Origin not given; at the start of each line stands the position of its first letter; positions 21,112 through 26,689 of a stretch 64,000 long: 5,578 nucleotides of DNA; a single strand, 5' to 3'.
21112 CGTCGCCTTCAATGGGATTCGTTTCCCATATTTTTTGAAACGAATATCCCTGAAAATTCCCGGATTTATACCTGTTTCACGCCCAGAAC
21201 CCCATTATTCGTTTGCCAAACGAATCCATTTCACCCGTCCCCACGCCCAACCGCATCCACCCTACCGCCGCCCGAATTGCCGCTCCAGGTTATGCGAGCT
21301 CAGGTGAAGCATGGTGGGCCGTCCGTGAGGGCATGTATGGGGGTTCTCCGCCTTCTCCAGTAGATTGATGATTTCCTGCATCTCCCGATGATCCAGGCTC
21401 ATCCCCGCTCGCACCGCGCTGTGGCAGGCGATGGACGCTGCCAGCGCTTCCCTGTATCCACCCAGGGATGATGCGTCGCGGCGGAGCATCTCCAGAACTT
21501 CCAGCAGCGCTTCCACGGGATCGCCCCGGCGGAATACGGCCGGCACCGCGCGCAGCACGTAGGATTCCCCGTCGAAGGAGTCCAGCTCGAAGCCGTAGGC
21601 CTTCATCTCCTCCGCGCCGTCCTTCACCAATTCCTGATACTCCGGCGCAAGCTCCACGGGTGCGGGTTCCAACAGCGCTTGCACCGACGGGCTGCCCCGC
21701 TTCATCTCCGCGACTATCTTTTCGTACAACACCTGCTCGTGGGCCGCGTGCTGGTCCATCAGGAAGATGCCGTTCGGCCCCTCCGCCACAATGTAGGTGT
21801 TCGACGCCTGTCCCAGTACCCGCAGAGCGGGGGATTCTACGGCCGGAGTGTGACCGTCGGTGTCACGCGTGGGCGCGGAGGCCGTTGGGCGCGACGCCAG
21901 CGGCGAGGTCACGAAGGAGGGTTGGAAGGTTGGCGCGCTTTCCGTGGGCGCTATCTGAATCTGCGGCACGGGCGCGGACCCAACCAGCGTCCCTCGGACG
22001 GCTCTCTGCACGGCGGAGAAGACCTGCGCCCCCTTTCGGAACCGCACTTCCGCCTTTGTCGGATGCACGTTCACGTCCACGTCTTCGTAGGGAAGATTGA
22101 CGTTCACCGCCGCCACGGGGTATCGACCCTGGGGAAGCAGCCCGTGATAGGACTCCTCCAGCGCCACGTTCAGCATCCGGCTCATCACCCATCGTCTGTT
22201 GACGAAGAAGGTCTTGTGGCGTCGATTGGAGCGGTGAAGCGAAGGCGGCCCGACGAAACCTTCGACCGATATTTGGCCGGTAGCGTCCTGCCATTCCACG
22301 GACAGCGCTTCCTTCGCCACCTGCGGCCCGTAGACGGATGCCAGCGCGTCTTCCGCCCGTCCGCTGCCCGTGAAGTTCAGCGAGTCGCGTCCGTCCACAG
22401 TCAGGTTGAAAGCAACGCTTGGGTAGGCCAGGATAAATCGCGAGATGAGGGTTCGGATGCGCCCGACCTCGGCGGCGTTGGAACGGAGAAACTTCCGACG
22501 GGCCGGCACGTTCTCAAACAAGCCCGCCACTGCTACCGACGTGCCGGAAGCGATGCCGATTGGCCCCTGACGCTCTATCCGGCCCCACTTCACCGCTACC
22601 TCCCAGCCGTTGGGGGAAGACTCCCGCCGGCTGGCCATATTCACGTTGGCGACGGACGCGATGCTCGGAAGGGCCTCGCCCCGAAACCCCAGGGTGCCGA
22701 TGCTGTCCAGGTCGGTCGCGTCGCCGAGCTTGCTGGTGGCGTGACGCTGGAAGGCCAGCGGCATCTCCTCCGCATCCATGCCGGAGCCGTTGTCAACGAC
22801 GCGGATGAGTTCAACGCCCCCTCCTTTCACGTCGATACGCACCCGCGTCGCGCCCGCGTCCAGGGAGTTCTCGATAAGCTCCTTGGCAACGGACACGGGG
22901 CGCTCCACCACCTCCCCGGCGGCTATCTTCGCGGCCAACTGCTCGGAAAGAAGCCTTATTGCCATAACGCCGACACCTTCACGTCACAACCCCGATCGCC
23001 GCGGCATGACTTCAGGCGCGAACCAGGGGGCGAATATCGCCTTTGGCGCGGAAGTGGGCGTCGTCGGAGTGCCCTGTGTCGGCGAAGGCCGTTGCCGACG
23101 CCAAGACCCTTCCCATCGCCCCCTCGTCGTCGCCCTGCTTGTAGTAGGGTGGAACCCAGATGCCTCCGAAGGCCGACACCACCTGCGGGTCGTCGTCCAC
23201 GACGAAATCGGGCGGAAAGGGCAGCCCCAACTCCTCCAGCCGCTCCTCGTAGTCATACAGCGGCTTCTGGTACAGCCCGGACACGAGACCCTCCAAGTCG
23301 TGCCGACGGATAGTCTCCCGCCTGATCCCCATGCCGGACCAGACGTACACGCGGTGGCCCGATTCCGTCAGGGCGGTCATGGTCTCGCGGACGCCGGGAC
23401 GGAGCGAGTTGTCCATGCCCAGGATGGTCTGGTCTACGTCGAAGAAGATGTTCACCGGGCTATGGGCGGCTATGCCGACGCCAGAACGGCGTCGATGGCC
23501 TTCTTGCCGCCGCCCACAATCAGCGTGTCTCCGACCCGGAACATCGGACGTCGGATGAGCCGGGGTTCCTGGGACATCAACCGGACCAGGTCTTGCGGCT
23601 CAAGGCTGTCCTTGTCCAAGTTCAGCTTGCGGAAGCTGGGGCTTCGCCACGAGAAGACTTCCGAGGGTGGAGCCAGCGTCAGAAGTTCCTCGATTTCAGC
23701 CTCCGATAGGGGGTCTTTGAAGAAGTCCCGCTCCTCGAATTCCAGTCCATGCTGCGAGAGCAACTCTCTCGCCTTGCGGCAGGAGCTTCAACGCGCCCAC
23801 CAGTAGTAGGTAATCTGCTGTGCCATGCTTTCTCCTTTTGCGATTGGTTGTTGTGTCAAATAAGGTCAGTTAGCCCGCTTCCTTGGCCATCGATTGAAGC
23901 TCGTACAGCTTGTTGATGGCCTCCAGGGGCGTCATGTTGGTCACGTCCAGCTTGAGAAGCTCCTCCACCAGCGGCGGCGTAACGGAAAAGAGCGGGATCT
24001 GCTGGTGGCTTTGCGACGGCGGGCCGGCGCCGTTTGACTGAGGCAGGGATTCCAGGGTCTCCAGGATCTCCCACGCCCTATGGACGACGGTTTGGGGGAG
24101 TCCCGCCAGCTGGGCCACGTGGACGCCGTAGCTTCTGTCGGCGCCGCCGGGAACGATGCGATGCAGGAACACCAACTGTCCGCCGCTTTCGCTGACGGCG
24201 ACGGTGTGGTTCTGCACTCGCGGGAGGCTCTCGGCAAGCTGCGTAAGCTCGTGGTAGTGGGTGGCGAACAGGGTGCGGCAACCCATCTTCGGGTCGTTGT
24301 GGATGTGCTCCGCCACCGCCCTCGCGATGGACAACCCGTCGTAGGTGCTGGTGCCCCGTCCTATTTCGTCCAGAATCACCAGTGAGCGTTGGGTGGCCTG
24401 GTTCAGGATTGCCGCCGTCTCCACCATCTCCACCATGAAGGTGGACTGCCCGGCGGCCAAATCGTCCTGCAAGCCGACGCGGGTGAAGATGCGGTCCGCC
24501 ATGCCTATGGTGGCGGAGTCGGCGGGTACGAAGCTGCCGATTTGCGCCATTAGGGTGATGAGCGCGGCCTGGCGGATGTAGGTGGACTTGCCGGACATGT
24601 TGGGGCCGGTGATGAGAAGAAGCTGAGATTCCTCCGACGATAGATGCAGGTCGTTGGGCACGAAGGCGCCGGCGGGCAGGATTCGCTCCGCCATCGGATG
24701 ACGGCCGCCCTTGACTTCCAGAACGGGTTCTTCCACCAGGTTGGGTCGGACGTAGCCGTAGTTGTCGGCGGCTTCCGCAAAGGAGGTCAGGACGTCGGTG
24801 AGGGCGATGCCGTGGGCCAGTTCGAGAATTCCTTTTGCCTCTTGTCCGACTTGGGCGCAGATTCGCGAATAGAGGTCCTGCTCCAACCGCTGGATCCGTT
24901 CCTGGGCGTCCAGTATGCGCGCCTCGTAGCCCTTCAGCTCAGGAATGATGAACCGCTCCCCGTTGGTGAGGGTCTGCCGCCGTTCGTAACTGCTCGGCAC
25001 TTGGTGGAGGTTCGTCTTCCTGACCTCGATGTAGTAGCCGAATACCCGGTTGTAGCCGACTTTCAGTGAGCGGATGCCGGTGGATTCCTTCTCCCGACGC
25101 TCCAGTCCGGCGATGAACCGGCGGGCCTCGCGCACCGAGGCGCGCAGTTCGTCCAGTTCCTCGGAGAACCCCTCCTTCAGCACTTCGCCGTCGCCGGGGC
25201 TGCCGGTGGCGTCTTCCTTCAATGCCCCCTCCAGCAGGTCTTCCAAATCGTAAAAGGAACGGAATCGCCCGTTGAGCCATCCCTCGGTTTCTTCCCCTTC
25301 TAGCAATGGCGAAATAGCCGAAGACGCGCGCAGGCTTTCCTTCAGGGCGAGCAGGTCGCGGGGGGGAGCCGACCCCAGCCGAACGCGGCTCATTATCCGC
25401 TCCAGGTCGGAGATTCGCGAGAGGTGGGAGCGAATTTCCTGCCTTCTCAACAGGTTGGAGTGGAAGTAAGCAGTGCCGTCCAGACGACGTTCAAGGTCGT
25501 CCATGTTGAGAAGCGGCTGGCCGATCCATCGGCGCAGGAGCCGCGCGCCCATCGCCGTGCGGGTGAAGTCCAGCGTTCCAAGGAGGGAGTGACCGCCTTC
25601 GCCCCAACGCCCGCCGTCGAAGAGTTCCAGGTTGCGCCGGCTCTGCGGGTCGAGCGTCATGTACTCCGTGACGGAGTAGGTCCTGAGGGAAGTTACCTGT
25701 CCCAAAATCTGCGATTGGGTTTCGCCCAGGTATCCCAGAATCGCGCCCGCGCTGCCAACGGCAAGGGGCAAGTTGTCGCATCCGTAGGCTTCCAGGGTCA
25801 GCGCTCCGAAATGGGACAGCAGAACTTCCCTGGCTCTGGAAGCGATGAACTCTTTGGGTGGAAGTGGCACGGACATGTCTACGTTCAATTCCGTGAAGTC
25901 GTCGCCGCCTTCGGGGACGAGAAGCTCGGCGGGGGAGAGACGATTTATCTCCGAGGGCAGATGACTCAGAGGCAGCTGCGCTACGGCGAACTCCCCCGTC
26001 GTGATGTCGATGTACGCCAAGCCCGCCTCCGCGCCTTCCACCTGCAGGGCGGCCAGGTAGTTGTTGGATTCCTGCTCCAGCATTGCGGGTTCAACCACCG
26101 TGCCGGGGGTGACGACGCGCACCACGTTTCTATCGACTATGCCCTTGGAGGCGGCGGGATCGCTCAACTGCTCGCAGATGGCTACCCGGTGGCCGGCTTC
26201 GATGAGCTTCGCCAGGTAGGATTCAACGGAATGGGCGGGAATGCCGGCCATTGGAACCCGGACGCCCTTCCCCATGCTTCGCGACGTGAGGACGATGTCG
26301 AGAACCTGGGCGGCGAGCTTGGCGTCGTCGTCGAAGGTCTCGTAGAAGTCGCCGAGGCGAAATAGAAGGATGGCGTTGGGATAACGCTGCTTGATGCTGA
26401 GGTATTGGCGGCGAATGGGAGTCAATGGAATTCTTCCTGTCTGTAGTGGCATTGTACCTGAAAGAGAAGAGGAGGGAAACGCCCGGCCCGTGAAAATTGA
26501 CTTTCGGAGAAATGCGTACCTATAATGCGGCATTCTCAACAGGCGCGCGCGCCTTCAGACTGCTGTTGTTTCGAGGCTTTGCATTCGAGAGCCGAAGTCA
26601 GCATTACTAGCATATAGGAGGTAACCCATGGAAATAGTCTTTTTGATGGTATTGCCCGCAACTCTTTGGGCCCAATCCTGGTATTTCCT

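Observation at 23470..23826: ArsC/Spx/YffB-family gene with UGA at the catalytic-Cys position and a downstream SECIS-like hairpin: a probable selenoprotein truncated by ORF calling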

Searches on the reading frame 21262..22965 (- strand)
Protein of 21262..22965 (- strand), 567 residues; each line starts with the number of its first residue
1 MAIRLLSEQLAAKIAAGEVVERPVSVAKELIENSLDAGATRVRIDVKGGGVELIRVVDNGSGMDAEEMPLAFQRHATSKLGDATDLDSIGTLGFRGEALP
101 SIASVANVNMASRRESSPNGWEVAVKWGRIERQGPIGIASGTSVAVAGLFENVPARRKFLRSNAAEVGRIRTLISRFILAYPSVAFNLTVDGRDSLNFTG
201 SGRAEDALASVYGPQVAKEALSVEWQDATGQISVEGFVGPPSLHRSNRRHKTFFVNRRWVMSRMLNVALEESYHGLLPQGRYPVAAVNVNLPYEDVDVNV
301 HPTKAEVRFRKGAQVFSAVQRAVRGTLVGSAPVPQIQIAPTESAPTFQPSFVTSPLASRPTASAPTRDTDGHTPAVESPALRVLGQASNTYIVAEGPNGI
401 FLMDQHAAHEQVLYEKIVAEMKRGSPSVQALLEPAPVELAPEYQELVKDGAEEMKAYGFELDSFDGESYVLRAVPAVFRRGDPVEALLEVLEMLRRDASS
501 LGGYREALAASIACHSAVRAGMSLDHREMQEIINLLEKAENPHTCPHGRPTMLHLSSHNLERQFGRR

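Call 31: search_protein_families(library=pfam, proteins=[window:21262-22965:-], max_evalue=0.00001)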
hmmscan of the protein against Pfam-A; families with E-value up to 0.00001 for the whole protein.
window:21262-22965:- (567 aa): 4 families
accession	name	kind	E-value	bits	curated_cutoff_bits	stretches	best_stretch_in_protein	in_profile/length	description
PF01119.25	DNA_mis_repair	-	1.9e-35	121.5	26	1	209-327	2-118/119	DNA mismatch repair protein, C-terminal domain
PF08676.16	MutL_C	-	3.1e-35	121.4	25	1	384-523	1-141/142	MutL C terminal dimerisation domain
PF13589.12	HATPase_c_3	-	9.3e-11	42.3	25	1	26-119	6-99/137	Histidine kinase-, DNA gyrase B-, and HSP90-like ATPase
PF02518.31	HATPase_c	-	2.8e-07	31.4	26.4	1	22-82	5-64/111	Histidine kinase-, DNA gyrase B-, and HSP90-like ATPase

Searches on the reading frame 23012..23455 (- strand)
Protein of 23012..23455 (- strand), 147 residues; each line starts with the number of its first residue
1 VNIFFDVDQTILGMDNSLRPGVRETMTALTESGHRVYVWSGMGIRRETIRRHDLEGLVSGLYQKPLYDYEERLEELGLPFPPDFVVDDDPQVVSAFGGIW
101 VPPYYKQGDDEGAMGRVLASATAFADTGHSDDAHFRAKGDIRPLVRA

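Call 31: search_protein_families(library=pfam, proteins=[window:23012-23455:-], max_evalue=0.00001)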
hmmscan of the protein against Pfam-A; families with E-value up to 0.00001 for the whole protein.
window:23012-23455:- (147 aa): 0 families

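Call 51: search_protein_families(library=ncbifam, proteins=[window:23012-23455:-], max_evalue=0.001)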
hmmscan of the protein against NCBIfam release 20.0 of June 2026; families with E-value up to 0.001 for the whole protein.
window:23012-23455:- (147 aa): 1 family
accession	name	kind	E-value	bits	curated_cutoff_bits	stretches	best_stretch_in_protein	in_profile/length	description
TIGR00099.1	Cof-subfamily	subfamily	0.00018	21.2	137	1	3-41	2-40/256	Cof-type HAD-IIB family hydrolase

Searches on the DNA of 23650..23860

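Call 22: search_rna_families(source=window, start=23650, end=23860, threshold=evalue, max_evalue=10)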
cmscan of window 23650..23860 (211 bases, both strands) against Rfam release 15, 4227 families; matches with E-value up to 10: 2.
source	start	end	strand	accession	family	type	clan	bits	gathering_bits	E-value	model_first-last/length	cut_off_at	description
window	23720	23784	-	RF00525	Flavivirus_DB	Cis-reg;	-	17.3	41.5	0.2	1-72/72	no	Flavivirus DB element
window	23786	23837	+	RF01782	ASpks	Gene; antisense;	-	13.7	52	3.1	1-75/75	no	ASpks TB sRNA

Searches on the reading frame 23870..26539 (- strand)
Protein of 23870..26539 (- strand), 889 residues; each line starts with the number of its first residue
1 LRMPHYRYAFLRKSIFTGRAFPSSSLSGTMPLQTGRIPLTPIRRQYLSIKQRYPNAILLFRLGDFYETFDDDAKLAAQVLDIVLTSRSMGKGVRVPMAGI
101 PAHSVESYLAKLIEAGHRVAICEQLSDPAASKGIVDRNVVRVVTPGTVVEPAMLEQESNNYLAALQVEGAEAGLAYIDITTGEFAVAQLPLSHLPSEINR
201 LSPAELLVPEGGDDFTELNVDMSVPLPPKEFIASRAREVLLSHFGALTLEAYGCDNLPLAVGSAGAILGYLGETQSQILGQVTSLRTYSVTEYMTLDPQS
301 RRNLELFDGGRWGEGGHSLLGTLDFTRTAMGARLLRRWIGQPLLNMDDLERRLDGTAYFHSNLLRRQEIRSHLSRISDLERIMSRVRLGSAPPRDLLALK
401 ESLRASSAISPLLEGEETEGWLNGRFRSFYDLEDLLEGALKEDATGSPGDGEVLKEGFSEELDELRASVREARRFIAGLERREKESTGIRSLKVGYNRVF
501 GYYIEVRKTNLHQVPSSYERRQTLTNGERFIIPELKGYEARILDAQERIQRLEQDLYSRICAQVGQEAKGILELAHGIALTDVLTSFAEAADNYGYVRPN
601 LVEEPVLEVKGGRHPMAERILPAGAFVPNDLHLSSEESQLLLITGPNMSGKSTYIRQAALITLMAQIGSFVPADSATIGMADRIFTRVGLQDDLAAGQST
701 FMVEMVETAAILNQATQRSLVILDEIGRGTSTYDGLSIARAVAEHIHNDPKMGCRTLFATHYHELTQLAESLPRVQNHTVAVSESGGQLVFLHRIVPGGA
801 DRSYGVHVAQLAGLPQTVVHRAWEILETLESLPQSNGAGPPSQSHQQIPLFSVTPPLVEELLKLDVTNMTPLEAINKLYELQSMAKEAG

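Call 31: search_protein_families(library=pfam, proteins=[window:23870-26539:-], max_evalue=0.00001)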
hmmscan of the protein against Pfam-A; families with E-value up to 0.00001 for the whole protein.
window:23870-26539:- (889 aa): 5 families
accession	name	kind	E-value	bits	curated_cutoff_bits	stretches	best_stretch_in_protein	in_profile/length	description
PF00488.27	MutS_V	-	2.3e-84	282.5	30.2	1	642-830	2-188/188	MutS domain V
PF05192.23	MutS_III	-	1.7e-43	149.6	34.1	1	299-588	1-194/194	MutS domain III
PF01624.25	MutS_I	-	1.7e-41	141.4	20.6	1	40-150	1-111/113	MutS domain I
PF05190.23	MutS_IV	-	6.7e-30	103.7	22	1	457-548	1-92/92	MutS family domain IV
PF05188.22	MutS_II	-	3.5e-19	70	25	1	160-280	1-130/133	MutS domain II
